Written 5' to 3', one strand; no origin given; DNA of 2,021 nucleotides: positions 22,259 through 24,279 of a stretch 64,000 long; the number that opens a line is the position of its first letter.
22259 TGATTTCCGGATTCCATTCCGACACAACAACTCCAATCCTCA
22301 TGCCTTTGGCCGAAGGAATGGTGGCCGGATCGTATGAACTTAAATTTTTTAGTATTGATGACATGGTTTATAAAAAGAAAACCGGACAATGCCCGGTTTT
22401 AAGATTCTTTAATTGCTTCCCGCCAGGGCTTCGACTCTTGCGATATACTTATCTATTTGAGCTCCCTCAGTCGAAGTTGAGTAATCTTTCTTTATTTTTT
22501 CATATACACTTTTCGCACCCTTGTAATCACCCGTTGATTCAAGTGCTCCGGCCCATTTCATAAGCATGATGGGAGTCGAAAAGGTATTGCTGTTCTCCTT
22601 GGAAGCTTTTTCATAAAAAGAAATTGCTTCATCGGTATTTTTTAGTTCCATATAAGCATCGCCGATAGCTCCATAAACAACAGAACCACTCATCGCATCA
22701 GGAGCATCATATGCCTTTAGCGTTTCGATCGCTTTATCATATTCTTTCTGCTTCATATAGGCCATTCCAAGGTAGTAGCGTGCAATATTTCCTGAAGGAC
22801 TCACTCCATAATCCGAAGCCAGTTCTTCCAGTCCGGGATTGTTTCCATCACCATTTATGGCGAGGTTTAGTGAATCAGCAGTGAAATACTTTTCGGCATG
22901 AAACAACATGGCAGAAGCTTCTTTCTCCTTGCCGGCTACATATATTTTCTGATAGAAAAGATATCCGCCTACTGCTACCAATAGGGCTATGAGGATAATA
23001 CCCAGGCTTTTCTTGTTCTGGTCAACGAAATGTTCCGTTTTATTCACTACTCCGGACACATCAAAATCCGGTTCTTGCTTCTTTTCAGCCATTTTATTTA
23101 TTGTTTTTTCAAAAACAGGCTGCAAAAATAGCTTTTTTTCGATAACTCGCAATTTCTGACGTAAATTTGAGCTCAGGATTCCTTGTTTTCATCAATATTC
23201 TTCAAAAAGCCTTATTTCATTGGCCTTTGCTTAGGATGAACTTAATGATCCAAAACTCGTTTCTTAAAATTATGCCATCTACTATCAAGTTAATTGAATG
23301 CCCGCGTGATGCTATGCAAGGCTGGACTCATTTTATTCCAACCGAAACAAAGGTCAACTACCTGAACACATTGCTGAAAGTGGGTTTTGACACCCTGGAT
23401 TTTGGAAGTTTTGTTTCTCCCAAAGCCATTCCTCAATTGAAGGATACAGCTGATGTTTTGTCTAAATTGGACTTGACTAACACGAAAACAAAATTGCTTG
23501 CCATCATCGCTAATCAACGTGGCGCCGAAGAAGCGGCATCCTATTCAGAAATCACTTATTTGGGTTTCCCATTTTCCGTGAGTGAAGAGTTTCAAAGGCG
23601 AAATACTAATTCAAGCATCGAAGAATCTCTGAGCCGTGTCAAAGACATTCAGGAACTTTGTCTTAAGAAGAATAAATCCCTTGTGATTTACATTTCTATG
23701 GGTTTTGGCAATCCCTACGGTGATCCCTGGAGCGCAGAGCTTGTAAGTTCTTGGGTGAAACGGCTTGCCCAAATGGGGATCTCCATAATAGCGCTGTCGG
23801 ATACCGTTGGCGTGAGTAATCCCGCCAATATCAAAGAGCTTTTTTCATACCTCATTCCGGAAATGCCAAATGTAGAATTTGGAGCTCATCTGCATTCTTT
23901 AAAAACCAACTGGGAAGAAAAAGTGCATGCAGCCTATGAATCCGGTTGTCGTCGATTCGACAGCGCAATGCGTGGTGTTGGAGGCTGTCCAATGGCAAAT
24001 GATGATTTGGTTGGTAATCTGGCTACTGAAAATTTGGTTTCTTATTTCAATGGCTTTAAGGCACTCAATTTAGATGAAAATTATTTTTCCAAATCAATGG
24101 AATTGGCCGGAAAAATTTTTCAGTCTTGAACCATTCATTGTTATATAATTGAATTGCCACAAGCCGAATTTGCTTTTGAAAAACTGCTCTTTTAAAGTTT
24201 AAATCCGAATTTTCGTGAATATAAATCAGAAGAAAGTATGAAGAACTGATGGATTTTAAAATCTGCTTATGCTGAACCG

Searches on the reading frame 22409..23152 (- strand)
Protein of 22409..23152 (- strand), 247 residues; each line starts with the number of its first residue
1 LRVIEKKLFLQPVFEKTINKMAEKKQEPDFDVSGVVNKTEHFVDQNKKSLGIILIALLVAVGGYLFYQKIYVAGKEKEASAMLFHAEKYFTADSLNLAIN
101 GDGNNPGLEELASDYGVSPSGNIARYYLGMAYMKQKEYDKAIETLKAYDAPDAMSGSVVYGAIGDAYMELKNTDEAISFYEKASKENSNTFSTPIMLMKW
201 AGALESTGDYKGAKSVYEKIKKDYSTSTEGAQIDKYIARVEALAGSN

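Call 46: search_protein_families(library=ncbifam, proteins=[window:22409-23152:-], max_evalue=0.00001)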
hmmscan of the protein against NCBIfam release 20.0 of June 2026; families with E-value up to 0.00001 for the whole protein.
window:22409-23152:- (247 aa): 3 families
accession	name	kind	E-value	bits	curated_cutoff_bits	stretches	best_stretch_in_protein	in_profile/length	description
TIGR02795.1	tol_pal_ybgF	equivalog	3e-12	47.2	90.1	1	163-231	45-113/119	tol-pal system protein YbgF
TIGR02917.1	PEP_TPR_lipo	equivalog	5.4e-07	27.9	312.2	1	123-220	91-185/899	XrtA/PEP-CTERM system TPR-repeat protein PrsT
NF040959.1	MamA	equivalog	1.1e-06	28.3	200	1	120-189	103-171/204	magnetosome protein MamA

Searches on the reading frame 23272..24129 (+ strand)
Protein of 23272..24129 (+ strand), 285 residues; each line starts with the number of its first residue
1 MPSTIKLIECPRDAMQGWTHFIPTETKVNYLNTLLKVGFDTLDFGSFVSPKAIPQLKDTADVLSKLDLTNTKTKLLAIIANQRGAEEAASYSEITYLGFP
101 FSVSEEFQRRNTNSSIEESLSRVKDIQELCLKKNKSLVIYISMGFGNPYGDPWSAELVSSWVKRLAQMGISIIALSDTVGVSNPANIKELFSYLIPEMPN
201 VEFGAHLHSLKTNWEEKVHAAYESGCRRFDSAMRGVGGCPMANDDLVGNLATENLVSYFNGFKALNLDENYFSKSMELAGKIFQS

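Call 46: search_protein_families(library=ncbifam, proteins=[window:23272-24129:+], max_evalue=0.00001)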
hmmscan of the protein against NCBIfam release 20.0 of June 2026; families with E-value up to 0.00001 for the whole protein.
window:23272-24129:+ (285 aa): 5 families
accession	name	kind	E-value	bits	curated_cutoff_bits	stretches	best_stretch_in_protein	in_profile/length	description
NF004283.0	PRK05692.1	subfamily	6.9e-57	192.8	246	1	2-263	4-263/300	hydroxymethylglutaryl-CoA lyase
TIGR02146.1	LysS_fung_arch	equivalog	2.6e-12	46.6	413.55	1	22-237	17-220/344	homocitrate synthase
NF042433.1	CitmalDyn_Leptosp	equivalog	1.6e-06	27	950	1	116-237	120-238/514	(R)-citramalate synthase CimA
NF002088.0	PRK00915.1-5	equivalog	3.1e-06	26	697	1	160-238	152-233/514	2-isopropylmalate synthase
NF002085.0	PRK00915.1-2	subfamily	3.9e-06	25.9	517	1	22-209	32-206/504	2-isopropylmalate synthase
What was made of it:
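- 23272..24129 (+): HMGL-like (hydroxymethylglutaryl-CoA-lyase-like) gene, the conserved upstream partner of the rod gene. NCBIfam NF004283 at 192.8 bits, below its cut-off of 246 (call 46).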
